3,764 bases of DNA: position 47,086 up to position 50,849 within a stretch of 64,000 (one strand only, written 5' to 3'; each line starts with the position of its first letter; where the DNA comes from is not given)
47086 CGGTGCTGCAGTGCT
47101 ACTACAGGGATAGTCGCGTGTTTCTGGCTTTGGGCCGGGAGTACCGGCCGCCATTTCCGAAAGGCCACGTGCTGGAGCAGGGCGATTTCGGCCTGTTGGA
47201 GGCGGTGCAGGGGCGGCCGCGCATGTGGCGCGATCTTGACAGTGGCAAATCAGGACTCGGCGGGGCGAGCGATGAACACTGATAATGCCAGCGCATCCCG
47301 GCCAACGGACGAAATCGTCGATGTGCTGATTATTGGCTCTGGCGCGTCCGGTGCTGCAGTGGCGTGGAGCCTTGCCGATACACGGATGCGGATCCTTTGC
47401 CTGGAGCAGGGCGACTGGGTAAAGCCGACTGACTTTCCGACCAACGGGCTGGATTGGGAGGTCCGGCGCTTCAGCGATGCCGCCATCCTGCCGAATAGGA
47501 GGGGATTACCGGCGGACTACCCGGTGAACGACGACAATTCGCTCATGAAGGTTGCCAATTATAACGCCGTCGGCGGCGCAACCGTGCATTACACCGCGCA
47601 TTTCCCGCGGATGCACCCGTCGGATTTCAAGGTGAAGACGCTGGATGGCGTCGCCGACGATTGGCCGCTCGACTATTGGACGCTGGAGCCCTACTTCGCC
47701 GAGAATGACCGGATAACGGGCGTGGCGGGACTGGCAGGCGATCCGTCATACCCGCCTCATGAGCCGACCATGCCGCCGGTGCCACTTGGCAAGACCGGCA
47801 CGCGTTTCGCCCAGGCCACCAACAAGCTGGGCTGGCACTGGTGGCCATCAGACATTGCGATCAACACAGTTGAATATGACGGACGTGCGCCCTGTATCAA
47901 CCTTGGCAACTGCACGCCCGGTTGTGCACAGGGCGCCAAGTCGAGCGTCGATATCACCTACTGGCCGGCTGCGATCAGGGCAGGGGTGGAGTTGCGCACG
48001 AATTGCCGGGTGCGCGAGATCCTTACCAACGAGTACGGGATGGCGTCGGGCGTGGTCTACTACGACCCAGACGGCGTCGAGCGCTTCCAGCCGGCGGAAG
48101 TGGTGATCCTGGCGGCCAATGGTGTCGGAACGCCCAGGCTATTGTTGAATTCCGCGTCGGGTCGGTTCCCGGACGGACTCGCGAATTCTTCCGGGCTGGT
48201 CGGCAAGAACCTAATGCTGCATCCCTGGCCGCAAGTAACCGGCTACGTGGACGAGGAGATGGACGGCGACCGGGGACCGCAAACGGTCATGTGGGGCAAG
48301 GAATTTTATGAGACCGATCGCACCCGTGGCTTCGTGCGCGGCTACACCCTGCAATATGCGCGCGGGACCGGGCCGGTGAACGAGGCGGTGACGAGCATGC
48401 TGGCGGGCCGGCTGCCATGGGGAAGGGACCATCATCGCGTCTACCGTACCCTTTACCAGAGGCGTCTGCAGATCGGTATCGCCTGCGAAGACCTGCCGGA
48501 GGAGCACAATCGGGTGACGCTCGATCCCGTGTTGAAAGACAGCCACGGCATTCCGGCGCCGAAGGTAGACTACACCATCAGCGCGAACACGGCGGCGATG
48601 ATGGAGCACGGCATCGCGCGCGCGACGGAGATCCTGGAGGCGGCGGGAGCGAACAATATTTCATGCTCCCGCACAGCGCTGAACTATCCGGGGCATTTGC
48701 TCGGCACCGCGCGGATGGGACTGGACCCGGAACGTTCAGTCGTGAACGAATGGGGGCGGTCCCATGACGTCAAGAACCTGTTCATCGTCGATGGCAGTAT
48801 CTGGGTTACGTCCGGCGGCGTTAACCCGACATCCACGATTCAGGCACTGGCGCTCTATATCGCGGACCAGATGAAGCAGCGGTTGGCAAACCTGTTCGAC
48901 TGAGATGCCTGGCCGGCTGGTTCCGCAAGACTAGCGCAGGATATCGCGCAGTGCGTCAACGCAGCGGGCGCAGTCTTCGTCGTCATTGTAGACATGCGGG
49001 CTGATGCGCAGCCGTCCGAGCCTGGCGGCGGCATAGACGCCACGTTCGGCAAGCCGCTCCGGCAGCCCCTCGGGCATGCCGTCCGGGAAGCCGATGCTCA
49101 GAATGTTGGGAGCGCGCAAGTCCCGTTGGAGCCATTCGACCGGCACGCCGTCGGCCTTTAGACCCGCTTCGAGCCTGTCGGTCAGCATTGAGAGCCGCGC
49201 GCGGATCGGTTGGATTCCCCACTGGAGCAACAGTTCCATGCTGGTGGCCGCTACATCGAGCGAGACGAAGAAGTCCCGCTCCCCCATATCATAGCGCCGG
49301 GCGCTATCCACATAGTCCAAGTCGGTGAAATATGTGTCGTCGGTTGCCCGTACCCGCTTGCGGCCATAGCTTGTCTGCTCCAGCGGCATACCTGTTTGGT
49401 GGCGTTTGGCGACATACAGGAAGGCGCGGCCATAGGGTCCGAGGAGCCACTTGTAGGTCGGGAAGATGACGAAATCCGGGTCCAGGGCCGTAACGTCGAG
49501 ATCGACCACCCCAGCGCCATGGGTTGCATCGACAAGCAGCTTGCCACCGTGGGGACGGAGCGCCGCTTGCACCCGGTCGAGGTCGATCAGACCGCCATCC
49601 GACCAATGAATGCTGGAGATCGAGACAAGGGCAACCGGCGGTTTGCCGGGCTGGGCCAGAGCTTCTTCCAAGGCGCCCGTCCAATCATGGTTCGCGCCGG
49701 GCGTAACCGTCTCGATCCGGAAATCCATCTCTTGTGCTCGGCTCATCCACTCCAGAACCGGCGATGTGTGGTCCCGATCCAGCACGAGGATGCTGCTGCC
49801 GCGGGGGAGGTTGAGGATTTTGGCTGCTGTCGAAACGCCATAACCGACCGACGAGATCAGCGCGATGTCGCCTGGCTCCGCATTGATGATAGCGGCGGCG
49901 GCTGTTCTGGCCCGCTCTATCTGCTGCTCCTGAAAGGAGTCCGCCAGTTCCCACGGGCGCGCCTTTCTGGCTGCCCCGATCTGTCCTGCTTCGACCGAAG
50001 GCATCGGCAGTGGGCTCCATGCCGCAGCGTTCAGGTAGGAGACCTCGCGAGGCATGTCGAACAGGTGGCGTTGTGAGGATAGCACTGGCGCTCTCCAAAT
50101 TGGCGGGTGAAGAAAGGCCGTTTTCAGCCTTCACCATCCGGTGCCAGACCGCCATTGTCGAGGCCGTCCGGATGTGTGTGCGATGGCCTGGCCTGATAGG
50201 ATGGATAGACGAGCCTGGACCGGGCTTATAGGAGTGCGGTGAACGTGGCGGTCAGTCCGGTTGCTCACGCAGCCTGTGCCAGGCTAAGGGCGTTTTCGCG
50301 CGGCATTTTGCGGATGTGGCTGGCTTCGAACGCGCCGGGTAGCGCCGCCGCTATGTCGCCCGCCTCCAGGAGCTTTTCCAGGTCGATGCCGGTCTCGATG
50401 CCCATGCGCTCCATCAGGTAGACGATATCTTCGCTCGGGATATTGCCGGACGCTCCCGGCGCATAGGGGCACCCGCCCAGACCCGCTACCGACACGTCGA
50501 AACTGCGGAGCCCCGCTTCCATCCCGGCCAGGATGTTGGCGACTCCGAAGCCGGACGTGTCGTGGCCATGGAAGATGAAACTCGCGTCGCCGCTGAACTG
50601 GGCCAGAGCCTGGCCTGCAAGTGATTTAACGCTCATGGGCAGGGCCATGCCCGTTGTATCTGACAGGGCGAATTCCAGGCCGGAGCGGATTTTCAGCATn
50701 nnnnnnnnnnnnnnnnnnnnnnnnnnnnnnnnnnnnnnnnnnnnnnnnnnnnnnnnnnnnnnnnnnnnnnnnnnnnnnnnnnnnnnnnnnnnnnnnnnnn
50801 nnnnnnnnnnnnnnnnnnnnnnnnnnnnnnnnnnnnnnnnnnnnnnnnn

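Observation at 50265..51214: HMG-CoA lyase gene split by a frameshift inside a cluster otherwise rich in leucine/BCAA catabolism genes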

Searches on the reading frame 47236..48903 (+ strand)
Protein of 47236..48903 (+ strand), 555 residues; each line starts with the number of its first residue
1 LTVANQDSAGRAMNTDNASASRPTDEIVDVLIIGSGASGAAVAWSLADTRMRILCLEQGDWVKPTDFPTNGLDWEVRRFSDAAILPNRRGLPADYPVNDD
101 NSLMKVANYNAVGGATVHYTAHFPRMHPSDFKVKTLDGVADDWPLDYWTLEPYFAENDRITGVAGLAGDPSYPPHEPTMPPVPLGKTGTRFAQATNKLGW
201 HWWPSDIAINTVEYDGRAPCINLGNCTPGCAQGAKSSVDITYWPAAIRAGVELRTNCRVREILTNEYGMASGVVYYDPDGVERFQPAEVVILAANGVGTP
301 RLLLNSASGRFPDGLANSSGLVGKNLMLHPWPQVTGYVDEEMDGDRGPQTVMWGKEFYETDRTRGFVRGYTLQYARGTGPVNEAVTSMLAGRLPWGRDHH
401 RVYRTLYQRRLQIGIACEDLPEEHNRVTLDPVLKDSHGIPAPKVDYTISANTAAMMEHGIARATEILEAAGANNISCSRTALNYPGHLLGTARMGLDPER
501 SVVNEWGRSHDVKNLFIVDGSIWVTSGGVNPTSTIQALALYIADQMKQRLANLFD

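Call 11: search_protein_families(library=pfam, proteins=[window:47236-48903:+])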
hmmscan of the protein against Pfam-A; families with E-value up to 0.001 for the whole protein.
window:47236-48903:+ (555 aa): 5 families
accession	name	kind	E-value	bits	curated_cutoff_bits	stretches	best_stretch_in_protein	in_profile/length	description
PF05199.19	GMC_oxred_C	-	3.8e-25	89.5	24.6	1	421-539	1-139/139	GMC oxidoreductase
PF00732.25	GMC_oxred_N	-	2.4e-16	60.7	23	1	221-330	112-217/218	GMC oxidoreductase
PF01266.30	DAO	-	3e-09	37.3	27.9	1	29-61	1-33/353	FAD dependent oxidoreductase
PF00890.30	FAD_binding_2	-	1.5e-05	24.9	20.4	0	29-60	1-32/414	FAD binding domain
PF13450.12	NAD_binding_8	-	8.8e-05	23.2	21.9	1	32-60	1-29/68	NAD(P)-binding Rossmann-like domain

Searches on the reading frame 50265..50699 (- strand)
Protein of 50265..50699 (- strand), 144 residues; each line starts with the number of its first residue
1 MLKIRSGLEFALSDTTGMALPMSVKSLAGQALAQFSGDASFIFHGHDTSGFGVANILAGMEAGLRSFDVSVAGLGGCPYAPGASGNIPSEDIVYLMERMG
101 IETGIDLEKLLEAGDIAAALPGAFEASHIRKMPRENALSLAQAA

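Call 7: search_protein_families(library=pfam, proteins=[window:50265-50699:-])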
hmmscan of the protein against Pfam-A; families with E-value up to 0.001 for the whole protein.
window:50265-50699:- (144 aa): 1 family
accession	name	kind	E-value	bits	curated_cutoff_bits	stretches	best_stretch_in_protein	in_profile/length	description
PF00682.25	HMGL-like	-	1.2e-20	74.4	29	1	9-115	158-258/260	HMGL-like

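Call 13: find_encoding_contigs(protein=window:50265-50699:-, flank=10000, max_places=10)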
Protein window:50265-50699:- (144 aa): no gene with exactly this product is on record in the collection.
